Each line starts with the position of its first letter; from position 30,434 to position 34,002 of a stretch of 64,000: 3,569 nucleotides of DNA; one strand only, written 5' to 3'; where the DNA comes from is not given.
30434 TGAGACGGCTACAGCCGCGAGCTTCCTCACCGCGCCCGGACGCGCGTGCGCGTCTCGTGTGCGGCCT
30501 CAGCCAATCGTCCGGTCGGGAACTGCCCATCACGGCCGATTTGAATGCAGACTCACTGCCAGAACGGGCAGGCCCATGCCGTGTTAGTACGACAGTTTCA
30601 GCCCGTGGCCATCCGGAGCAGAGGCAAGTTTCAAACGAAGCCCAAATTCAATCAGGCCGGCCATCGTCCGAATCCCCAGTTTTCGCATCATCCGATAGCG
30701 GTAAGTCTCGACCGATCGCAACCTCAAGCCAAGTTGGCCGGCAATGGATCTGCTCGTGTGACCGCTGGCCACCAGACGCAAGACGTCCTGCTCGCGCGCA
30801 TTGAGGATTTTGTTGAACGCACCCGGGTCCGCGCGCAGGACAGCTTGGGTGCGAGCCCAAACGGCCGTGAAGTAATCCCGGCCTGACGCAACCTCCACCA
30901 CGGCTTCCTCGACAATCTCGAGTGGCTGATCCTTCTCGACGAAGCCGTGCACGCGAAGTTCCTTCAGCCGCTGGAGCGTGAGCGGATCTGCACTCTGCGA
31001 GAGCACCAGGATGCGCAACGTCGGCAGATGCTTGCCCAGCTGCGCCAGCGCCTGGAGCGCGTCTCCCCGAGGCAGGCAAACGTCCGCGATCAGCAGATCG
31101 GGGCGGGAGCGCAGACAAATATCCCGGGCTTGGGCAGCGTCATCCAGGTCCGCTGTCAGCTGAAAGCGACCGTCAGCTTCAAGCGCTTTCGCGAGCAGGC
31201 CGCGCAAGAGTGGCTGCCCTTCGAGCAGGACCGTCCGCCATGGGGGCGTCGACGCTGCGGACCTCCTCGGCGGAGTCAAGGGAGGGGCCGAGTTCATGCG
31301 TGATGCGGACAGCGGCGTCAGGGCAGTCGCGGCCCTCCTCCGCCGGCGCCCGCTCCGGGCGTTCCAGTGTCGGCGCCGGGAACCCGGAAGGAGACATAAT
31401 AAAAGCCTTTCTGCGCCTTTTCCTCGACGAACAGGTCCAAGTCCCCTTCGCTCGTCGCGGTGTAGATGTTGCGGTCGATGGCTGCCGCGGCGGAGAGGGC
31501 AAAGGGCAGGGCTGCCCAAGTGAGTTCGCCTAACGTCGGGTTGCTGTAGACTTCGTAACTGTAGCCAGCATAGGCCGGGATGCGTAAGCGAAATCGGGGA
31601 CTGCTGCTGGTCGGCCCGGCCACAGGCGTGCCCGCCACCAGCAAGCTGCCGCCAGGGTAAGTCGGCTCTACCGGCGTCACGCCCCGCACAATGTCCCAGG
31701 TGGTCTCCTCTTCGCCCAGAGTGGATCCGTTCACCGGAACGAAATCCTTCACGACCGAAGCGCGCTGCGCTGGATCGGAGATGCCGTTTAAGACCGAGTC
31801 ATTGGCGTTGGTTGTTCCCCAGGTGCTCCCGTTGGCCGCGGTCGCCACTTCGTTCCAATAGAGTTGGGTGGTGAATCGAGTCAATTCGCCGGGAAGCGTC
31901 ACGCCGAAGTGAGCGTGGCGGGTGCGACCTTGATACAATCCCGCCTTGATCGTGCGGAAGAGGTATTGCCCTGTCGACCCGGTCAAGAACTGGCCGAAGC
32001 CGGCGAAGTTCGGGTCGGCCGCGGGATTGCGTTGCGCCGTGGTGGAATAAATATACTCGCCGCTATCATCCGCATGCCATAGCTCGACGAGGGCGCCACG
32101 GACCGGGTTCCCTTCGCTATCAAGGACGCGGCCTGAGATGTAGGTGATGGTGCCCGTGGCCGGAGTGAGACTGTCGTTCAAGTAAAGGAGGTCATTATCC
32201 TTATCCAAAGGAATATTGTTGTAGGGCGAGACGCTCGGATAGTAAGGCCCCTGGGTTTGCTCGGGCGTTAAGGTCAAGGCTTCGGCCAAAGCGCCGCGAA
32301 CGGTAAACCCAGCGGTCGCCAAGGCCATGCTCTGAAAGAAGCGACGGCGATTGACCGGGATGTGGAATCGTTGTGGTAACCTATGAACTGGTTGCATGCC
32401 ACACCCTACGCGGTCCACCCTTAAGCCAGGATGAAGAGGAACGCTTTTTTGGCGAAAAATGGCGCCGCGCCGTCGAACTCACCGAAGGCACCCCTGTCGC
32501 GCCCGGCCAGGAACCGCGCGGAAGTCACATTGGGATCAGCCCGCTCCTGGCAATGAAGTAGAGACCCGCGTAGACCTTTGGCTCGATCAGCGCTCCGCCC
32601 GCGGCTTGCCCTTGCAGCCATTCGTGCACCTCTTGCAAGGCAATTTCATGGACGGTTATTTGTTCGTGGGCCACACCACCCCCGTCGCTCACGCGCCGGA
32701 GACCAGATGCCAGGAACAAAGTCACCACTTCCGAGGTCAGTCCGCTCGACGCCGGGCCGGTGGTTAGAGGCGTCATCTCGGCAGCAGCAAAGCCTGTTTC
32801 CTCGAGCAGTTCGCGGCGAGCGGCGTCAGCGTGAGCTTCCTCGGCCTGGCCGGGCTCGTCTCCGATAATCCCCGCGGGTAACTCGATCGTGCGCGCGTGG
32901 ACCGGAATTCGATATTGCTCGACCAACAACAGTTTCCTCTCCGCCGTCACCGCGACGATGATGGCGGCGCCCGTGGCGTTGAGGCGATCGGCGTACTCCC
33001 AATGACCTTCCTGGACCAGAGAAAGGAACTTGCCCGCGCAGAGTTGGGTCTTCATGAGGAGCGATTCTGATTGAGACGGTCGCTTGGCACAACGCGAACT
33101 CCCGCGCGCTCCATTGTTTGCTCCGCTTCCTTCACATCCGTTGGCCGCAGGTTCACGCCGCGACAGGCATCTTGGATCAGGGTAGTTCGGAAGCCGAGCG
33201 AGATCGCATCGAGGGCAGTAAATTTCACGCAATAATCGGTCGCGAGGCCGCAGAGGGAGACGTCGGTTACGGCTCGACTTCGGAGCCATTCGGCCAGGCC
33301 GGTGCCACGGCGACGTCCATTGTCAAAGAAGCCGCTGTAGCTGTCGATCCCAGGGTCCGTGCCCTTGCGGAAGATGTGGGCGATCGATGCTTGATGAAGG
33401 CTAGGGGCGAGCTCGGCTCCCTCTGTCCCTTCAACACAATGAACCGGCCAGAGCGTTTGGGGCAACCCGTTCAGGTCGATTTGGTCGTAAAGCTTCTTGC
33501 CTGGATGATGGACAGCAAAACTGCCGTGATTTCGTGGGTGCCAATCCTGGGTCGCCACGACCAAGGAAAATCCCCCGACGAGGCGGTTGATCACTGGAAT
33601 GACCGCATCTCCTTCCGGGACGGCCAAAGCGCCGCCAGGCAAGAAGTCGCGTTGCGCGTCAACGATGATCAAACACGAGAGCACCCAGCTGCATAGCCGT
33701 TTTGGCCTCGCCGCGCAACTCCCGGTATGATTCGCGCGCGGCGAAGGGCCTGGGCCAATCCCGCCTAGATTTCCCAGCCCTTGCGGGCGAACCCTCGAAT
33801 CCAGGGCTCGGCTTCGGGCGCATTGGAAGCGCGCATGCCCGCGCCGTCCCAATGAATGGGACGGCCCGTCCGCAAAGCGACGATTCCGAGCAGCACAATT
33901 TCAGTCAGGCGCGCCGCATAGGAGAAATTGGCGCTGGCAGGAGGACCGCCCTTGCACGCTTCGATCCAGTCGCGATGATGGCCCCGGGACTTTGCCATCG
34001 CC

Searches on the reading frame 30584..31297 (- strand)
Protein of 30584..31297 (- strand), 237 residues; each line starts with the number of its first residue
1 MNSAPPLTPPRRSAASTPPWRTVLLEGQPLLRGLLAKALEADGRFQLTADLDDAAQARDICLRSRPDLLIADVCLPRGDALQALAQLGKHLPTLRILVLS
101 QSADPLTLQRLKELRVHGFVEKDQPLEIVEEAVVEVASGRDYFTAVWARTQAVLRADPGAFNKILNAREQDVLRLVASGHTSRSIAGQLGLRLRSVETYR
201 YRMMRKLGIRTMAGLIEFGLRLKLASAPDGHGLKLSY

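Call 6: search_protein_families(library=pfam, proteins=[window:30584-31297:-], max_evalue=0.01)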
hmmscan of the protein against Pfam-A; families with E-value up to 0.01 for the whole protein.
window:30584-31297:- (237 aa): 3 families
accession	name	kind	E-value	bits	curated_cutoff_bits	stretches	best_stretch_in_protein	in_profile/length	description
PF00196.25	GerE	-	2.3e-12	46.8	23.5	1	164-215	2-53/57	Bacterial regulatory proteins, luxR family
PF00072.30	Response_reg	-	6.6e-12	46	30.2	1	26-127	5-104/111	Response regulator receiver domain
PF08281.18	Sigma70_r4_2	-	0.00035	20.6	25.7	1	165-207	11-54/54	Sigma-70, region 4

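Call 10: find_encoding_contigs(protein=window:30584-31297:-, flank=3000, max_places=10)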
Protein window:30584-31297:- (237 aa): no gene with exactly this product is on record in the collection.

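Call 16: find_homologous_proteins(query=window:30584-31297:-, max_evalue=1e-20)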
Query window:30584-31297:- (237 aa): 45 proteins with E <= 1e-20 among 4237 candidates.
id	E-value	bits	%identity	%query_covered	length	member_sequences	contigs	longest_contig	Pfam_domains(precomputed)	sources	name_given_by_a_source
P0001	3.5e-126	437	100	87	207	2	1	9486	PF00196.26,PF00072.31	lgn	-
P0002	8.9e-84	299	64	95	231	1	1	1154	PF00196.26,PF00072.31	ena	-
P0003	2.9e-79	284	68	88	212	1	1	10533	PF00196.26,PF08281.19,PF00072.31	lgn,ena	-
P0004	2.0e-77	278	71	78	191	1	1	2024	PF00196.26,PF00072.31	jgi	jgi:DNA-binding NarL/FixJ family response regulator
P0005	5.1e-74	267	62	87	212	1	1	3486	PF00196.26,PF08281.19,PF00072.31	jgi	jgi:DNA-binding NarL/FixJ family response regulator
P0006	1.3e-69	252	62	91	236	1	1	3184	PF00196.26,PF08281.19,PF00072.31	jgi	jgi:DNA-binding NarL/FixJ family response regulator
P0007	2.8e-67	245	56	87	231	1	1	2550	PF00196.26,PF08281.19,PF00072.31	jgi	jgi:DNA-binding NarL/FixJ family response regulator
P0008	1.2e-64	236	54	87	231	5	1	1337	PF00196.26,PF08281.19,PF00072.31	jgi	-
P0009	4.8e-63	231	54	86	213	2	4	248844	PF00196.26,PF00072.31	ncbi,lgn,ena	-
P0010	2.2e-62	229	56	86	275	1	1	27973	PF00196.26,PF00072.31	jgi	jgi:DNA-binding NarL/FixJ family response regulator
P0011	1.4e-61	226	51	85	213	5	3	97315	PF00196.26,PF08281.19,PF00072.31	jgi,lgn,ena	jgi:DNA-binding NarL/FixJ family response regulator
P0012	1.7e-61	226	52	85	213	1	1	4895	PF00196.26,PF08281.19,PF00072.31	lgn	-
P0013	1.8e-61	226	52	86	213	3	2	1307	PF00196.26,PF00072.31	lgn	-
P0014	6.5e-61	224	54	87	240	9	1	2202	PF13384.13,PF00196.26,PF08281.19,PF00072.31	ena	-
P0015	1.2e-60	223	52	86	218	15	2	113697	PF00196.26,PF00072.31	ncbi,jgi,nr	ncbi:response regulator transcription factor [bacterium]|jgi:DNA-binding NarL/FixJ family response r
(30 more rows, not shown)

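Call 17: find_encoding_contigs(protein=P0001, flank=6000, max_places=10)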
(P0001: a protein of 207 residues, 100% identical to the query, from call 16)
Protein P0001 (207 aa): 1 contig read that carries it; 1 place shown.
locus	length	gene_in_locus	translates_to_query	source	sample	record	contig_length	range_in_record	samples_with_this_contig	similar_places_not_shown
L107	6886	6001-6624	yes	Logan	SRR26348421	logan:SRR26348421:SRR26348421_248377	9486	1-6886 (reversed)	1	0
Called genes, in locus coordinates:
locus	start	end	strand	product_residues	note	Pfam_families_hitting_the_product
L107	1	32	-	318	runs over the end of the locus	-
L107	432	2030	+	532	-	-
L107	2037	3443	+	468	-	PF01408:GFO_IDH_MocA, PF22725:GFO_IDH_MocA_C3 (faint), PF19051:GFO_IDH_MocA_C2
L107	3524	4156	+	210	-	PF00857:Isochorismatase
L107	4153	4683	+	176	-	PF00293:NUDIX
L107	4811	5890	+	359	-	PF00775:Dioxygenase_C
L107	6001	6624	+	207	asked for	PF00072:Response_reg, PF00196:GerE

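Call 18: find_encoding_contigs(protein=P0003, flank=6000, max_places=6)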
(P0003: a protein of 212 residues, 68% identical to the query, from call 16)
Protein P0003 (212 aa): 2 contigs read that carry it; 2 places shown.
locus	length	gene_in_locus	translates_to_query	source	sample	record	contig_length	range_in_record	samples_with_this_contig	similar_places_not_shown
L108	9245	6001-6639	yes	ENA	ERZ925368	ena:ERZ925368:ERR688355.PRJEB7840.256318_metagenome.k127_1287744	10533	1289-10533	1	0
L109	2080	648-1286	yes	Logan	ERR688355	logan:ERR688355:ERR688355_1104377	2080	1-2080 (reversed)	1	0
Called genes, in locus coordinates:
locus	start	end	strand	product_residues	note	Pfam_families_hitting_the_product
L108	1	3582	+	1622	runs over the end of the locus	?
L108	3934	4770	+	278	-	PF18884:TSP3_bac (faint)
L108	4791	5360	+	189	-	PF07661:MORN_2 (faint)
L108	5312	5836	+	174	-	-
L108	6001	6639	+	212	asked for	PF00072:Response_reg, PF00196:GerE, PF08281:Sigma70_r4_2 (weak)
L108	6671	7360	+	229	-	-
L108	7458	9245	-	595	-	?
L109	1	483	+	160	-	?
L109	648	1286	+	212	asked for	PF00072:Response_reg, PF00196:GerE, PF08281:Sigma70_r4_2 (weak)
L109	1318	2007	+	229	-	-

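Call 25: find_encoding_contigs(protein=P0005, flank=4000, max_places=4)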
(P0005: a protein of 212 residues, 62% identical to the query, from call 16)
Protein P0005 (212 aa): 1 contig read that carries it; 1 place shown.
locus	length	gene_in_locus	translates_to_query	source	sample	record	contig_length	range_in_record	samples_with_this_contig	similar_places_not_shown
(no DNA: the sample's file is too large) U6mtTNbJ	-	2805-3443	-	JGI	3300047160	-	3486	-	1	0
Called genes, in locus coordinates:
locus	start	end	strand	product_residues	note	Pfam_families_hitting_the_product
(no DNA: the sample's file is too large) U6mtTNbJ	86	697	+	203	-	-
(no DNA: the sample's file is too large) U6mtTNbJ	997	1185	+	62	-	-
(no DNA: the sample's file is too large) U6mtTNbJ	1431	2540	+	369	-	-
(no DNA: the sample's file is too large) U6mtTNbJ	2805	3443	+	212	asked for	PF00072:Response_reg, PF08281:Sigma70_r4_2 (weak), PF00196:GerE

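Call 26: find_encoding_contigs(protein=P0006, flank=4000, max_places=4)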
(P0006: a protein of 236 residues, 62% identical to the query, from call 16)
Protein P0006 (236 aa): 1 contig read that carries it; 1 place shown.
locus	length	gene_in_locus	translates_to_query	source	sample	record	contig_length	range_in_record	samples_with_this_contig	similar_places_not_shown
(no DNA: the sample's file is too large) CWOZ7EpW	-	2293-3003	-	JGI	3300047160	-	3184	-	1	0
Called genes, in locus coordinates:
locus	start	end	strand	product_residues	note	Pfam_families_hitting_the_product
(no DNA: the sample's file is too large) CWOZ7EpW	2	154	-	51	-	?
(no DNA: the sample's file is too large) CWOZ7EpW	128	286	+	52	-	-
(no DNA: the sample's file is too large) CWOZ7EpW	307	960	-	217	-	PF00072:Response_reg, PF00486:Trans_reg_C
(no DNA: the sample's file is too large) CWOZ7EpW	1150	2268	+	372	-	PF00775:Dioxygenase_C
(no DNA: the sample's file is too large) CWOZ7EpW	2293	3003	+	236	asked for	PF00072:Response_reg, PF08281:Sigma70_r4_2, PF00196:GerE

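Call 27: find_encoding_contigs(protein=P0009, flank=4000, max_places=4)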
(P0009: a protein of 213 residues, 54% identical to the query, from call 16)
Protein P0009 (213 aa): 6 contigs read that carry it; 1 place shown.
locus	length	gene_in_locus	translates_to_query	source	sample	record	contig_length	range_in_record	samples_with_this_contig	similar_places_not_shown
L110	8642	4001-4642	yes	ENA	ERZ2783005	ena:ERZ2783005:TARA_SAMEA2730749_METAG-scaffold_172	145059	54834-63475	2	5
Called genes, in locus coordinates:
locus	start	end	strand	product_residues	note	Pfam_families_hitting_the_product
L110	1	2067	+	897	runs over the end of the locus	PF00989:PAS, PF08448:PAS_4, PF13426:PAS_9, PF00512:HisKA, PF02518:HATPase_c, PF00072:Response_reg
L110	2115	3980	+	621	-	PF00512:HisKA, PF02518:HATPase_c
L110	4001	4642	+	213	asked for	PF00072:Response_reg, PF00196:GerE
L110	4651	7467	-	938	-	PF00675:Peptidase_M16, PF05193:Peptidase_M16_C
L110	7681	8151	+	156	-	-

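Call 29: find_related_loci(query=P0001, collection=metagenome_contigs, flank=3000)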
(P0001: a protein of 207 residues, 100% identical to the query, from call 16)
Query P0001 (207 aa) in metagenome_contigs; peptide patterns used: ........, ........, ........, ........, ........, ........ (x = any residue, [..] = any of these).
600 stretches matched a pattern (row limit reached: there are more); 35 encode a relative of the query (tblastn E <= 1e-3); 35 distinct loci.
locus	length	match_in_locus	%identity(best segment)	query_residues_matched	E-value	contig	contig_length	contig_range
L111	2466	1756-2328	53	1-191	7e-56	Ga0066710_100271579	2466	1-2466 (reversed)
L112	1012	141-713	49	1-191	2e-58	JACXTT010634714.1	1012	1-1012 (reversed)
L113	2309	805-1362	32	15-194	4e-21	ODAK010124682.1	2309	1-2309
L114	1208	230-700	34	35-183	1e-18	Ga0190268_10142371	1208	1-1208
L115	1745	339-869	31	26-197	1e-15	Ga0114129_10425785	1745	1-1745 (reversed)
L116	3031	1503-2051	34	13-186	6e-15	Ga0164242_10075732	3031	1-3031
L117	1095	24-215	48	134-197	8e-15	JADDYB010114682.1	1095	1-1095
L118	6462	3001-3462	31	36-192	4e-14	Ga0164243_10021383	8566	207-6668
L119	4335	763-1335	28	1-188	8e-14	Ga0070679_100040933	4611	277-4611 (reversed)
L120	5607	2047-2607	27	1-181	3e-13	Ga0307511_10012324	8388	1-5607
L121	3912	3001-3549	29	9-188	1e-12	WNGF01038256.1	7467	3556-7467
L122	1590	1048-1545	27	37-194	1e-12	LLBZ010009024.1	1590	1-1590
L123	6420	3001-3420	34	36-181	2e-12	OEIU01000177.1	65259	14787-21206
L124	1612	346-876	29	9-180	2e-12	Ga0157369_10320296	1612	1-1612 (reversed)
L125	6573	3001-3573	26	1-190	6e-12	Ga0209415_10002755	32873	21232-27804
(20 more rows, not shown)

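Call 36: find_encoding_contigs(protein=P0004, flank=3000, max_places=3)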
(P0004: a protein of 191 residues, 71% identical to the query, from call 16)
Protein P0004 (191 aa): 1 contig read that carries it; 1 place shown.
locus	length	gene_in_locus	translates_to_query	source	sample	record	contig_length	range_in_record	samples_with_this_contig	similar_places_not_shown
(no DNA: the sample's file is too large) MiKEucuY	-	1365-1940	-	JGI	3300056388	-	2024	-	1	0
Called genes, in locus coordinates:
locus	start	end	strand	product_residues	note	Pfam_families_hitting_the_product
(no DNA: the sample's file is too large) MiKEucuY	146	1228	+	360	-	PF00775:Dioxygenase_C, PF13620:CarboxypepD_reg (faint)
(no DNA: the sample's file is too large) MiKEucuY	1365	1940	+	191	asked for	PF00072:Response_reg, PF00196:GerE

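Call 37: find_encoding_contigs(protein=P0002, flank=3000, max_places=3)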
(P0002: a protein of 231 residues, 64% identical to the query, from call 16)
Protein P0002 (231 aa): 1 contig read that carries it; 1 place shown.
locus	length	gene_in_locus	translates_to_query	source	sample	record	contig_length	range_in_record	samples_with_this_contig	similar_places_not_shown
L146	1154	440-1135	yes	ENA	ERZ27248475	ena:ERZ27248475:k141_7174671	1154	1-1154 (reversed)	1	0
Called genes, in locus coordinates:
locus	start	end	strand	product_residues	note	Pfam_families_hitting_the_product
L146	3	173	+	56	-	?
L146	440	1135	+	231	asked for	PF00072:Response_reg, PF00196:GerE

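Call 41: find_encoding_contigs(protein=P0010, flank=4000, max_places=3)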
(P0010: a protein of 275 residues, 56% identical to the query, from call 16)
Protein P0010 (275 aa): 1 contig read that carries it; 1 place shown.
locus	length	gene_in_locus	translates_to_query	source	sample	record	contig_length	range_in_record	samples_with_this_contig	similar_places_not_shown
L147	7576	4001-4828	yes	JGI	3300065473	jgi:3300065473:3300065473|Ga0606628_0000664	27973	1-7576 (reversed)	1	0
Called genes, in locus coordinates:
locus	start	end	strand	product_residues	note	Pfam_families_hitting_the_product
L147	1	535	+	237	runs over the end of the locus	PF25967:RND-MFP_C (weak), PF25975:CzcB_C, PF25989:YknX_C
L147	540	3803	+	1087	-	PF00873:ACR_tran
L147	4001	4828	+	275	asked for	PF00072:Response_reg, PF00196:GerE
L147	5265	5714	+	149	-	PF13801:Metal_resist, PF07813:LTXXQ (weak)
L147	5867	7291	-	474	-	PF00884:Sulfatase, PF01663:Phosphodiest (weak), PF16347:SGSH_C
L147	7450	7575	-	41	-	?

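Call 42: find_encoding_contigs(protein=P0007, flank=3000, max_places=3)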
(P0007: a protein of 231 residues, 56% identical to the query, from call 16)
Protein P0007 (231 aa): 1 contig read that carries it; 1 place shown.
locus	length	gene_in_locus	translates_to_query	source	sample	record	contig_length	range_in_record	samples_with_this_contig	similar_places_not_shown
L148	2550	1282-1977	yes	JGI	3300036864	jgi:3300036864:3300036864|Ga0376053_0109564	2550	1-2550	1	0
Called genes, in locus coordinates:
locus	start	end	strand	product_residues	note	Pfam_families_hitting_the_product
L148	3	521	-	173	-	?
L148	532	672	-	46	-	-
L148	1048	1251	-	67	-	-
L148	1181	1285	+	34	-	-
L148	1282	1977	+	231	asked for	PF00072:Response_reg, PF00196:GerE, PF08281:Sigma70_r4_2 (weak)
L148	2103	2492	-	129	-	-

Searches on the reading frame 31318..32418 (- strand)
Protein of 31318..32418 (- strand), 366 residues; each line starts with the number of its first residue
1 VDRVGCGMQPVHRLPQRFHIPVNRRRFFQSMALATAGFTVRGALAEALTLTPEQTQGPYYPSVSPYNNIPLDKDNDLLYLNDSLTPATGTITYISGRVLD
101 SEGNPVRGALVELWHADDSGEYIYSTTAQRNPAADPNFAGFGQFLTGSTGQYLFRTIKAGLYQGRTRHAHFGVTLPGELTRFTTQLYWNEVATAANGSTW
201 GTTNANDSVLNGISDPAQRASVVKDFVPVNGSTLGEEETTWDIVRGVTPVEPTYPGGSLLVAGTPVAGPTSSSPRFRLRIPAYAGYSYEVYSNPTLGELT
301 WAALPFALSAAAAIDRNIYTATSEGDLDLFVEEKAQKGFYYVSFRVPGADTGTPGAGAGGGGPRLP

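Call 6: search_protein_families(library=pfam, proteins=[window:31318-32418:-], max_evalue=0.01)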
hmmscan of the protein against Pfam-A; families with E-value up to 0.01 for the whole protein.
window:31318-32418:- (366 aa): 2 families
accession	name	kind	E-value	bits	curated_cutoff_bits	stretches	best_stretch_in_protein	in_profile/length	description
PF00775.27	Dioxygenase_C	-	3.1e-20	72.8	27.3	1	72-187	11-138/182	Dioxygenase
PF13620.12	CarboxypepD_reg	-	3.7e-05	24.4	32.3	0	94-121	2-29/82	Carboxypeptidase regulatory-like domain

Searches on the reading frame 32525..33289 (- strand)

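Call 6: search_protein_families(library=pfam, proteins=[window:32525-33289:-], max_evalue=0.01)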
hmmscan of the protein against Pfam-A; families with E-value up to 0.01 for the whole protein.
window:32525-33289:- (254 aa): 1 family
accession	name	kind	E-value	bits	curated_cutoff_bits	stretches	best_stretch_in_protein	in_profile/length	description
PF00293.34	NUDIX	-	7.4e-09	36.2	21.1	1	108-193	5-92/134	NUDIX domain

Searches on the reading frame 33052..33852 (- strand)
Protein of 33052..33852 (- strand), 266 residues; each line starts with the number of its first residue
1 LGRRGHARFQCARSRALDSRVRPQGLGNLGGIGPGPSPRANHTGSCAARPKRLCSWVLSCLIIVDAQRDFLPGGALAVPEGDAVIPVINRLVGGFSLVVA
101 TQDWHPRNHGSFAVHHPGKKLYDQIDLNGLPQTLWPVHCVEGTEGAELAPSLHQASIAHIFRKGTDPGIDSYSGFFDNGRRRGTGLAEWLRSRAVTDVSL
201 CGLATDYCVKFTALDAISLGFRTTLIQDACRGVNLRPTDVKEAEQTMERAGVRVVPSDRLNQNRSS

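Call 6: search_protein_families(library=pfam, proteins=[window:33052-33852:-], max_evalue=0.01)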
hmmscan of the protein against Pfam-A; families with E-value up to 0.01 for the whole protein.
window:33052-33852:- (266 aa): 1 family
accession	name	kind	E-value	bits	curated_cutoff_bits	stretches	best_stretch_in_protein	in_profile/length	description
PF00857.26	Isochorismatase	-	1.9e-25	90.4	27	1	59-250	1-166/175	Isochorismatase domain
